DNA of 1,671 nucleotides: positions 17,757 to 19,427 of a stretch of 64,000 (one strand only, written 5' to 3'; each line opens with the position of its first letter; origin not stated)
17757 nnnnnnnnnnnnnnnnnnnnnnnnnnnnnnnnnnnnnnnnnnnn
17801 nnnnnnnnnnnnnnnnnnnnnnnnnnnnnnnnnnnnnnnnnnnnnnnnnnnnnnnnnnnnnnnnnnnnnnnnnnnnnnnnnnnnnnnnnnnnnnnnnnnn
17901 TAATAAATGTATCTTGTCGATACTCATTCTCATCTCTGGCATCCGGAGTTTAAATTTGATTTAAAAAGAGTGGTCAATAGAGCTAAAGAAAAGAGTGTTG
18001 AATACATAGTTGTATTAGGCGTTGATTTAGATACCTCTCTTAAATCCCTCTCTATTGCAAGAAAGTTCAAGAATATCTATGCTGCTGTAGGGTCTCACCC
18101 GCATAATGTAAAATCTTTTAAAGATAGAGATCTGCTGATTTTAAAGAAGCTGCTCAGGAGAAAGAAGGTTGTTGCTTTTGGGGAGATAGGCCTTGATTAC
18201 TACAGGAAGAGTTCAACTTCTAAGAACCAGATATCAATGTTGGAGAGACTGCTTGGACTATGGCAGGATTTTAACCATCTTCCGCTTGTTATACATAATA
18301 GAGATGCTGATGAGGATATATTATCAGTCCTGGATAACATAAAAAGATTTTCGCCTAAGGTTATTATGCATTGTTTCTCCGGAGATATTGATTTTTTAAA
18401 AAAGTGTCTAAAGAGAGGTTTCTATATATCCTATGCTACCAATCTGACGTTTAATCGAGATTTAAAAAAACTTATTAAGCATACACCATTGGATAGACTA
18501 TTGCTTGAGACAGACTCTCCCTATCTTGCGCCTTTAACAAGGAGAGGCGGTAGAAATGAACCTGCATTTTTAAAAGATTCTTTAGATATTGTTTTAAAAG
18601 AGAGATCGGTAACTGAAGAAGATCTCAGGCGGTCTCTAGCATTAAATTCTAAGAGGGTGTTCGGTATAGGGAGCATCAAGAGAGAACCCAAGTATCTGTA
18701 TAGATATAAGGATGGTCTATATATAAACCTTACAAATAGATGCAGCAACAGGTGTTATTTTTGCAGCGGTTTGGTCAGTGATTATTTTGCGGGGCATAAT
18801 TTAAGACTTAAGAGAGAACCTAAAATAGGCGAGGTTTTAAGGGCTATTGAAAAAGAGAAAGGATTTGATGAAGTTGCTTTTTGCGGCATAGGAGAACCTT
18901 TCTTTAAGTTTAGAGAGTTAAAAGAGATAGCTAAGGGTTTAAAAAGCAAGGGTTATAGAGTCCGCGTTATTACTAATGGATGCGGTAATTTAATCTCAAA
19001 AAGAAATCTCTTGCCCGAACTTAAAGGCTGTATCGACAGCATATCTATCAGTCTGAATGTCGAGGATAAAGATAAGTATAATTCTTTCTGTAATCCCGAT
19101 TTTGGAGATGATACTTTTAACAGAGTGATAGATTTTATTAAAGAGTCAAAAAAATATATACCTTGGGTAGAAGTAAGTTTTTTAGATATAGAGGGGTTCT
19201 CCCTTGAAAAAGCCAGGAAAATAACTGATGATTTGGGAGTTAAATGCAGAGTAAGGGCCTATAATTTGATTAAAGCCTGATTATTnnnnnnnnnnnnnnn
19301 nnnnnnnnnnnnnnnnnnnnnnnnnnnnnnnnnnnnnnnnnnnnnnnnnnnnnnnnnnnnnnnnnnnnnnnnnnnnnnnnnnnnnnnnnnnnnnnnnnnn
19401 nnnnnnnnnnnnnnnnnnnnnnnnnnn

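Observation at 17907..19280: TatD hydrolase fused in-frame to a compact radical SAM domain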

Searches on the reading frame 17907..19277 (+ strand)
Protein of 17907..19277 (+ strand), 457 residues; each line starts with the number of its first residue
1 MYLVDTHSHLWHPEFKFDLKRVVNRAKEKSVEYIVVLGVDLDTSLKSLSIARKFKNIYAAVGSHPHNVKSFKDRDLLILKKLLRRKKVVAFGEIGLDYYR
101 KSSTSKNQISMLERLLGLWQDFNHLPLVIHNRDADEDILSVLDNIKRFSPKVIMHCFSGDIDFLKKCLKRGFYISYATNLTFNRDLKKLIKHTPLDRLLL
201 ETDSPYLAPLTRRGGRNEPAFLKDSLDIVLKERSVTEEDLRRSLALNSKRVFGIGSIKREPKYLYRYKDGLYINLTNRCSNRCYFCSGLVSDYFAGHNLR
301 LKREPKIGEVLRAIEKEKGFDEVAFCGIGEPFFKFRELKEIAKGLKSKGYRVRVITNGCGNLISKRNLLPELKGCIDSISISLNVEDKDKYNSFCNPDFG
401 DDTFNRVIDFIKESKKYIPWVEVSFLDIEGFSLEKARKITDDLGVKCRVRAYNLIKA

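Call 3: search_protein_families(library=pfam, proteins=[window:17907-19277:+], max_evalue=0.1)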
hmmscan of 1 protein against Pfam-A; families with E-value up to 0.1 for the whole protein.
window:17907-19277:+ (457 aa): 3 families
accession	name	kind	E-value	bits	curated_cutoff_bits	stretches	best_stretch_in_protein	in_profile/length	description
PF01026.27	TatD_DNase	-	3.3e-70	236.8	27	1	4-253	1-253/253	TatD related DNase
PF04055.27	Radical_SAM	-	2.4e-12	47.8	29.5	1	273-419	1-142/166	Radical SAM superfamily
PF04909.20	Amidohydro_2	-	0.036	14.3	26.4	0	180-254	223-289/289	Amidohydrolase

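Call 4: search_protein_families(library=ncbifam, proteins=[window:17907-19277:+], max_evalue=0.1)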
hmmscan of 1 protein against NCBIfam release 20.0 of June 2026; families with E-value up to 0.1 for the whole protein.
window:17907-19277:+ (457 aa): 35 families (the best 25 are shown)
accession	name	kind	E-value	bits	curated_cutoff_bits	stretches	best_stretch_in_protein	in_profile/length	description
TIGR00010.1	TIGR00010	subfamily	5.5e-69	232.4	206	1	3-253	1-252/253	YchF/TatD family DNA exonuclease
TIGR04038.1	tatD_link_rSAM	subfamily_domain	3e-65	219.6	129.7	1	264-453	3-192/192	TatD family nuclease-associated radical SAM protein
TIGR04100.1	rSAM_pair_X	hypoth_equivalog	1.1e-47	162.1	262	1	264-453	3-197/197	TIGR04100 family radical SAM protein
NF007745.0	PRK10425.1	equivalog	6.6e-43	146.8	395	1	10-254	8-258/260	3'-5' ssDNA/RNA exonuclease TatD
NF008075.0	PRK10812.1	equivalog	2e-42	145.3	438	1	1-256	1-258/265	metal-dependent hydrolase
NF008522.0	PRK11449.1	equivalog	4.3e-31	108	481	1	3-253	5-257/259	metal-dependent hydrolase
NF041926.1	QatD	equivalog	1.2e-26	93.4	230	1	5-250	1-238/239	Qat anti-phage system TatD family nuclease QatD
TIGR04317.1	W_rSAM_matur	equivalog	8.9e-13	48.1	380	1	271-426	6-155/349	tungsten cofactor oxidoreductase radical SAM maturase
TIGR02668.1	moaA_archaeal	equivalog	2.2e-08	33.5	325.25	1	270-439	11-169/303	GTP 3',8-cyclase MoaA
NF001199.0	PRK00164.2-1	equivalog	2.6e-08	33.4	231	1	269-432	12-164/308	GTP 3',8-cyclase MoaA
NF038283.1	viperin_w_prok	equivalog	4.9e-08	32.5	180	1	275-385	8-116/281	viperin family antiviral radical SAM protein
TIGR02495.1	NrdG2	equivalog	2.2e-07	30.4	131.15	1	278-414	25-153/193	anaerobic ribonucleoside-triphosphate reductase activating protein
NF050035.1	rSAM_WgK_link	exception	4.6e-07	29.1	650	1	271-421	11-150/367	radical SAM/SPASM peptide maturase WgkB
TIGR02666.1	moaA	equivalog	1e-06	28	284.05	1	266-414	7-150/336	GTP 3',8-cyclase MoaA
TIGR04078.1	rSAM_yydG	equivalog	1.2e-05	25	300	1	271-365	3-92/309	YydG family radical SAM peptide epimerase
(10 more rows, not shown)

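Call 18: search_protein_representatives(protein=window:17907-19277:+)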
Query: 457 residues. Proteins with E-value up to 0.001 (for the whole library): 24093; up to 1e-10: 11685; up to 1e-30: 2036. The best 150 are listed.
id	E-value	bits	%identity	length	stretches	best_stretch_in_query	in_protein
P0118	3.1e-157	540.4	49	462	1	1-453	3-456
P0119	5.2e-110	384.8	41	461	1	3-455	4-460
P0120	2.3e-108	379.4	42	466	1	3-453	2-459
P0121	3.6e-106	372.1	41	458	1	1-453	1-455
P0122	1.4e-103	363.5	42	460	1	3-451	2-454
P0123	2.1e-102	359.7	41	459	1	3-453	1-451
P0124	1.6e-98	346.9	40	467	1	3-455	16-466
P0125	9.5e-98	344.4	41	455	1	1-450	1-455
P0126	2.4e-97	343.0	39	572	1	3-454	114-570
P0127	7.7e-97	341.4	43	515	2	3-317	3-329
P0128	8.2e-96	338.0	41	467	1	4-453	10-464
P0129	2.4e-95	336.4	36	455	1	3-454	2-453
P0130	5.6e-94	331.9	39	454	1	4-451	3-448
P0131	3.1e-93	329.5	39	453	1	3-452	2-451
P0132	4.3e-93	329.0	37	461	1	1-454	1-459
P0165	6.8e-83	295.4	38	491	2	80-452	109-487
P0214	1.6e-66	241.4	39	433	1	2-335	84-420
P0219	1.9e-64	234.6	34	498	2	153-453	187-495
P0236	5.8e-55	203.3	34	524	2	215-454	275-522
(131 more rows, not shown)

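Call 22: find_homologous_proteins(query=window:17907-19277:+, max_evalue=1e-40)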
Query window:17907-19277:+ (457 aa): 3191 proteins with E <= 1e-40 among 8000 candidates; the best 120 are listed.
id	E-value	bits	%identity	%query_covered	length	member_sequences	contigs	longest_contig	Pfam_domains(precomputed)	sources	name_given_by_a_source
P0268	0.0e+0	1033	100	100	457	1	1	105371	PF01026.28,PF04055.28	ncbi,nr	ncbi:MAG: YchF/TatD family DNA exonuclease [Candidatus Kaelpia imicola]|nr:YchF/TatD family DNA exon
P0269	2.1e-269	912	86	98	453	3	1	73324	PF01026.28,PF04055.28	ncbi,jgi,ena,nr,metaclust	ncbi:MAG: YchF/TatD family DNA exonuclease [Candidatus Kaelpia aquatica]|nr:YchF/TatD family DNA exo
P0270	3.7e-262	888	83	100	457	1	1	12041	PF01026.28,PF04055.28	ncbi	-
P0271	1.6e-251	853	79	100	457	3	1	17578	PF01026.28,PF04055.28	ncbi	-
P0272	3.1e-227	773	72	100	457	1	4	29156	PF01026.28,PF04055.28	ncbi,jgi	jgi:TatD DNase family protein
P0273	7.6e-178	610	56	100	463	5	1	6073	PF01026.28,PF04055.28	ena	-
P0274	1.7e-176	606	55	100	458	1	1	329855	PF01026.28,PF04055.28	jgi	-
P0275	9.5e-173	593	56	100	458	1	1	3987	PF01026.28,PF04055.28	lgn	-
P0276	9.7e-172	590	55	100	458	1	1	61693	PF01026.28,PF04055.28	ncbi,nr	ncbi:MAG: YchF/TatD family DNA exonuclease [Candidatus Saelkia tenebricola]|nr:YchF/TatD family DNA 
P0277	2.9e-161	555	52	99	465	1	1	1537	PF01026.28,PF04055.28,PF13353.12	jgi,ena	-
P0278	5.0e-161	555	52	99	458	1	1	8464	PF01026.28,PF04055.28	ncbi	-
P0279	1.2e-157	543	51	100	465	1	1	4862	PF01026.28,PF04055.28,PF13353.12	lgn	-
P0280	2.4e-126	440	44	99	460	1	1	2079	PF01026.28,PF04055.28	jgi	jgi:TatD DNase family protein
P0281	4.5e-125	436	44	98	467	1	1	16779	PF01026.28,PF04055.28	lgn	-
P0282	1.2e-123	431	45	99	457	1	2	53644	PF01026.28,PF04055.28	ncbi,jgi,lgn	jgi:TatD DNase family protein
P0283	1.3e-123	431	44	99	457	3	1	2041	PF01026.28,PF04055.28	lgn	-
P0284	6.0e-123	429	45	99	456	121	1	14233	PF01026.28,PF04909.21,PF04055.28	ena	-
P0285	7.0e-123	429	44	99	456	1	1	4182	PF01026.28,PF04055.28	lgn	-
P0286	1.2e-122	428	44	99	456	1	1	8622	PF01026.28,PF04055.28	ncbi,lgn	-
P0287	1.9e-122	427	45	99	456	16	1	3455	PF01026.28,PF04055.28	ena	-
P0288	1.9e-122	427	44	99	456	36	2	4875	PF01026.28,PF04055.28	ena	-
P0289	2.1e-122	427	44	99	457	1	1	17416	PF01026.28,PF04055.28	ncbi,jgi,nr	ncbi:MAG: YchF/TatD family DNA exonuclease [Nitrospirae bacterium]|nr:YchF/TatD family DNA exonuclea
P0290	6.7e-122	426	43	99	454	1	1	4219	PF01026.28,PF04055.28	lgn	-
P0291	1.5e-121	424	44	99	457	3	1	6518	PF01026.28,PF04055.28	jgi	jgi:TatD DNase family protein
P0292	2.8e-121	424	44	99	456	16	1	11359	PF01026.28,PF04055.28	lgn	-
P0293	3.5e-121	423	43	99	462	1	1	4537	PF01026.28,PF04055.28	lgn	-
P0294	4.2e-121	423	44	99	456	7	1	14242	PF01026.28,PF04055.28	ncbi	ncbi:MAG TPA: TatD family hydrolase [Candidatus Brocadiaceae bacterium]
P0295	7.5e-121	422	43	99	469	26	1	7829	PF01026.28,PF04055.28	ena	-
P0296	7.9e-121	422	44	99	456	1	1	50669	PF01026.28,PF04055.28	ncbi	ncbi:MAG: YchF/TatD family DNA exonuclease [Candidatus Omnitrophota bacterium]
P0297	9.6e-121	422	44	98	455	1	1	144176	PF01026.28,PF04055.28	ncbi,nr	ncbi:MAG: YchF/TatD family DNA exonuclease [Candidatus Omnitrophica bacterium]|nr:YchF/TatD family D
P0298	1.3e-120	421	42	99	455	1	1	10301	PF01026.28,PF04055.28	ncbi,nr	ncbi:MAG: YchF/TatD family DNA exonuclease [Deltaproteobacteria bacterium]|nr:YchF/TatD family DNA e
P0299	1.3e-120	421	45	99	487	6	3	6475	PF01026.28,PF04055.28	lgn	-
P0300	1.7e-120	421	44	99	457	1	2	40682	PF01026.28,PF04055.28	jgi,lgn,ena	-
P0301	4.5e-120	420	43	99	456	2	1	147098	PF01026.28,PF04055.28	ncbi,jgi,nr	ncbi:MAG: radical SAM protein [Candidatus Brocadia sp. WS118]|nr:MAG: radical SAM protein [Candidatu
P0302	4.6e-120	420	44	99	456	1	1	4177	PF01026.28,PF04055.28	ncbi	ncbi:MAG TPA: TatD family hydrolase [Candidatus Brocadiaceae bacterium]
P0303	4.7e-120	420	44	99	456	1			PF01026.28,PF04055.28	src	-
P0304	8.9e-120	419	43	99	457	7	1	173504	PF01026.28,PF04055.28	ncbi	-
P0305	1.1e-119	418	44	99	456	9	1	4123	PF01026.28,PF04055.28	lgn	-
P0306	1.2e-119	418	44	100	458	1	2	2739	PF01026.28,PF04055.28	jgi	jgi:TatD DNase family protein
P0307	1.4e-119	418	43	99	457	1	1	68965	PF01026.28,PF04055.28,PF13353.12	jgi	jgi:TatD DNase family protein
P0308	1.8e-119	418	43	99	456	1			PF01026.28,PF04055.28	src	-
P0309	3.0e-119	417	44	99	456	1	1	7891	PF01026.28,PF04055.28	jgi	-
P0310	3.3e-119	417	43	99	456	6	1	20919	PF01026.28,PF04055.28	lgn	-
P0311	3.6e-119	417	43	99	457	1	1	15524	PF01026.28,PF04055.28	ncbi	-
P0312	4.2e-119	416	43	99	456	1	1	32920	PF01026.28,PF04055.28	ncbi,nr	ncbi:MAG: YchF/TatD family DNA exonuclease [Planctomycetota bacterium]|nr:YchF/TatD family DNA exonu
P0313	4.4e-119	416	44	99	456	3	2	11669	PF01026.28,PF04055.28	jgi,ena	-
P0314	4.6e-119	416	44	99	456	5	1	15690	PF01026.28,PF04055.28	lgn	-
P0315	5.3e-119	416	45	98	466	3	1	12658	PF01026.28,PF04055.28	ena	-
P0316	5.7e-119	416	42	99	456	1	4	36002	PF01026.28,PF04055.28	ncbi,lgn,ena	-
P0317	6.4e-119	416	44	100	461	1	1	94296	PF01026.28,PF04055.28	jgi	-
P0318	6.8e-119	416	42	99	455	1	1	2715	PF01026.28,PF04055.28,PF01979.27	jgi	-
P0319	7.9e-119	416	44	99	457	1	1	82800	PF01026.28,PF04055.28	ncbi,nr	ncbi:MAG: YchF/TatD family DNA exonuclease [Nitrospirae bacterium]|nr:YchF/TatD family DNA exonuclea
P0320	1.0e-118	415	44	99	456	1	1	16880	PF01026.28,PF04055.28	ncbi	-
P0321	1.1e-118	415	43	99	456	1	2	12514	PF01026.28,PF04055.28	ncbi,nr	ncbi:MAG: YchF/TatD family DNA exonuclease [Planctomycetota bacterium]|nr:YchF/TatD family DNA exonu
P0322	1.3e-118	415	43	99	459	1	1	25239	PF01026.28,PF04055.28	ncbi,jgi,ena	-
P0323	1.7e-118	414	43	99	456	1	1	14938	PF01026.28,PF04055.28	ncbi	-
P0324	1.7e-118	414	43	99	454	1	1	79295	PF01026.28,PF04055.28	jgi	jgi:TatD DNase family protein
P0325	2.4e-118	414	44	99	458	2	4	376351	PF01026.28,PF04055.28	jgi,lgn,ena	jgi:TatD DNase family protein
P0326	2.7e-118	414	44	99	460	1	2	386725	PF01026.28,PF04055.28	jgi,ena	-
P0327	2.7e-118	414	44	99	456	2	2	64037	PF01026.28,PF04055.28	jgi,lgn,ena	jgi:TatD DNase family protein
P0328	4.4e-118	413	44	100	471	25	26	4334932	PF01026.28,PF04055.28,PF01979.27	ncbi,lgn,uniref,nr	ncbi:putative deoxyribonuclease YcfH / radical SAM domain protein [Candidatus Kuenenia stuttgartiens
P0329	5.1e-118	413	43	99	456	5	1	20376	PF01026.28,PF04055.28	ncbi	-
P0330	5.4e-118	413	44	97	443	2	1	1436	PF01026.28,PF04055.28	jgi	jgi:TatD DNase family protein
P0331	5.9e-118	413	42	99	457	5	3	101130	PF01026.28,PF04055.28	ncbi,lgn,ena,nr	ncbi:putative deoxyribonuclease YcfH [bacterium BMS3Abin10]|nr:putative deoxyribonuclease YcfH [bact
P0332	9.0e-118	412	44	98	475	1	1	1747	PF01026.28,PF04055.28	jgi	jgi:TatD DNase family protein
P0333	1.0e-117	412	44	99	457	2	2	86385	PF01026.28,PF04055.28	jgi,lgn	jgi:TatD DNase family protein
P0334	1.2e-117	412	44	99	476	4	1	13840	PF01026.28,PF04055.28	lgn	-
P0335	1.4e-117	411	42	99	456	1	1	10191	PF01026.28,PF04055.28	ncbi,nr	ncbi:MAG: YchF/TatD family DNA exonuclease [Nitrospirae bacterium]|nr:YchF/TatD family DNA exonuclea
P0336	1.4e-117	411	43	98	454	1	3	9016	PF01026.28,PF04055.28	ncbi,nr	ncbi:MAG: YchF/TatD family DNA exonuclease [Candidatus Omnitrophica bacterium]|nr:YchF/TatD family D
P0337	1.6e-117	411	43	99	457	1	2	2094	PF01026.28,PF04055.28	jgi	jgi:TatD DNase family protein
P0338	1.6e-117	411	43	99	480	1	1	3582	PF01026.28,PF04055.28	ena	-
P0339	1.7e-117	411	43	99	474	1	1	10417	PF01026.28,PF04055.28,PF01979.27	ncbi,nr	ncbi:MAG: YchF/TatD family DNA exonuclease [Deltaproteobacteria bacterium]|nr:YchF/TatD family DNA e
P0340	1.7e-117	411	43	99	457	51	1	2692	PF01026.28,PF04055.28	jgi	jgi:TatD DNase family protein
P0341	2.3e-117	411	42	99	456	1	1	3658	PF01026.28,PF04055.28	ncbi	-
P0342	2.3e-117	411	43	98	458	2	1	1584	PF01026.28,PF04055.28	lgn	-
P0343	3.1e-117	410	43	99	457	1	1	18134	PF01026.28,PF04055.28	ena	-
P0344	3.7e-117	410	43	99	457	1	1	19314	PF01026.28,PF04055.28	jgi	jgi:TatD DNase family protein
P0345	4.3e-117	410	42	99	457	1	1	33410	PF01026.28,PF04055.28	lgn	-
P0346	4.4e-117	410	44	99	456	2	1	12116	PF01026.28,PF04055.28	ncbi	-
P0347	4.5e-117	410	43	99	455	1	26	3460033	PF01026.28,PF04055.28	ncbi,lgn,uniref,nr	ncbi:MAG: TatD family hydrolase [Candidatus Loosdrechtia sp.]|uniref:TatD family hydrolase n=1 Tax=C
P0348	4.5e-117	410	43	99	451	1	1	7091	PF01026.28,PF04055.28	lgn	-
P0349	5.9e-117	409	43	99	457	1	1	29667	PF01026.28,PF04055.28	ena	-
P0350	6.2e-117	409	44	100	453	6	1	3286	PF01026.28,PF04055.28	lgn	-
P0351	6.7e-117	409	42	99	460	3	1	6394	PF01026.28,PF04055.28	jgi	-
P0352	6.9e-117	409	42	99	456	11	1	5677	PF01026.28,PF04055.28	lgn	-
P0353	7.4e-117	409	43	99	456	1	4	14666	PF01026.28,PF04055.28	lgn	-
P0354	7.4e-117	409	43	99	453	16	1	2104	PF01026.28,PF04055.28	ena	-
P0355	7.5e-117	409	44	99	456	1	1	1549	PF01026.28,PF04055.28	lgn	-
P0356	8.0e-117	409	42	99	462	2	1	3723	PF01026.28,PF04055.28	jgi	jgi:TatD DNase family protein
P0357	8.8e-117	409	44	99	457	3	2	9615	PF01026.28,PF04055.28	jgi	-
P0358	9.1e-117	409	44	99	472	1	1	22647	PF01026.28,PF04055.28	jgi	-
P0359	9.7e-117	409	43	100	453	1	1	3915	PF01026.28,PF04055.28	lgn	-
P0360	9.7e-117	409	42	99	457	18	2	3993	PF01026.28,PF04055.28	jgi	jgi:TatD DNase family protein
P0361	1.1e-116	408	43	99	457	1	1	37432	PF01026.28,PF04055.28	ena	-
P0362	1.1e-116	408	42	99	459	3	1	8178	PF01026.28,PF04055.28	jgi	-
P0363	1.1e-116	408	43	99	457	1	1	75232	PF01026.28,PF04055.28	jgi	-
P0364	1.1e-116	408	44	99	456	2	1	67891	PF01026.28,PF04055.28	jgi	jgi:TatD DNase family protein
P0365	1.3e-116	408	43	99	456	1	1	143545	PF01026.28,PF04055.28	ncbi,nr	ncbi:MAG: YchF/TatD family DNA exonuclease [bacterium]|nr:YchF/TatD family DNA exonuclease [bacteriu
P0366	1.3e-116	408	42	99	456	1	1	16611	PF01026.28,PF04055.28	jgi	jgi:TatD DNase family protein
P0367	1.4e-116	408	43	100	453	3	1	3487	PF01026.28,PF04055.28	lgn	-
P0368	1.7e-116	408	42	99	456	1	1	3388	PF01026.28,PF04055.28,PF01979.27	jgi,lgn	jgi:TatD DNase family protein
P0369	1.8e-116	408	43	99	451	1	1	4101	PF01026.28,PF04055.28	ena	-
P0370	1.8e-116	408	42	99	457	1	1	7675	PF01026.28,PF04055.28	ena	-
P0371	2.3e-116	407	44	99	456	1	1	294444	PF01026.28,PF04055.28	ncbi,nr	ncbi:MAG: YchF/TatD family DNA exonuclease [wastewater metagenome]|nr:YchF/TatD family DNA exonuclea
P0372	2.6e-116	407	43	99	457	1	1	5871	PF01026.28,PF04055.28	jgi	jgi:TatD DNase family protein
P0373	2.8e-116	407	42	99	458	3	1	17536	PF01026.28,PF04055.28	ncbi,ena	-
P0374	3.1e-116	407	41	99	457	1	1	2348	PF01026.28,PF04055.28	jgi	-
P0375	3.1e-116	407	42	99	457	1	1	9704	PF01026.28,PF04055.28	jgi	jgi:TatD DNase family protein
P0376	3.2e-116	407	42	98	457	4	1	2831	PF01026.28,PF04055.28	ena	-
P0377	3.5e-116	407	42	100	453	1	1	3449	PF01026.28,PF04055.28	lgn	-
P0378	3.5e-116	407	42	99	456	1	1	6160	PF01026.28,PF04055.28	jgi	jgi:TatD DNase family protein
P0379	4.4e-116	406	43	99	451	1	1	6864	PF01026.28,PF04055.28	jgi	-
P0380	4.4e-116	406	42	99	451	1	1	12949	PF01026.28,PF04055.28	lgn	-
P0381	5.1e-116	406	41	99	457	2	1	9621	PF01026.28,PF04055.28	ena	-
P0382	5.3e-116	406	44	99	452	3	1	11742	PF01026.28,PF04055.28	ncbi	-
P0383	5.5e-116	406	43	99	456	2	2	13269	PF01026.28,PF04055.28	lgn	-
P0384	5.6e-116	406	43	99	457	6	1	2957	PF01026.28,PF04055.28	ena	-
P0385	5.8e-116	406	42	99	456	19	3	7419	PF01026.28,PF04055.28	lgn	-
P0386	5.9e-116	406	43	99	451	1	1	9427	PF01026.28,PF04055.28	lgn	-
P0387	6.4e-116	406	43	96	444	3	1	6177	PF01026.28,PF04055.28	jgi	jgi:TatD DNase family protein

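Call 35: predict_structure(alignment_id=A2)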
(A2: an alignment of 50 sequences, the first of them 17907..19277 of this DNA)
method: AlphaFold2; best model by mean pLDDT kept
length: 457 residues; sequences in the alignment: 50
mean_pLDDT: 92.9   pTM: 0.88
mean pLDDT of the five models: 92.9, 92.7, 92.7, 92.6, 92.4
residues with pLDDT >= 90: 374; 70-90: 77; 50-70: 3; < 50: 3
segments of 3 or more residues with pLDDT < 50: 455-457
pLDDT, mean of each block of 10 residues (from residue 1): 96 97 98 97 97 98 89 93 97 92 89 96 96 95 86 94 92 95 93 91 96 94 96 89 95 91 90 94 81 87 95 91 88 97 96 96 96 97 93 92 96 97 91 94 94 56
secondary structure, 60 per line:
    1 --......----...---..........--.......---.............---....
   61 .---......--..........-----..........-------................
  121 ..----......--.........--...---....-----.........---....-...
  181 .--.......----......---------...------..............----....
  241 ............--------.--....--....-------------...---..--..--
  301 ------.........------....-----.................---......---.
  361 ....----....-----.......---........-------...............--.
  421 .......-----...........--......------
elements in order: E3-8 H19-28 E31-37 H41-53 E57-61 H65-70 H73-82 E88-97 H105-122 E127-132 H135-143 E152-155 H161-169 E173-176 H178-181 H184-190 E198-200 H219-232 H237-252 E264-267 E270-273 H307-315 E322-325 H331-347 E351-356 H360-364 H369-372 E378-384 H388-395 H403-417 E420-427 H433-443 E446-451
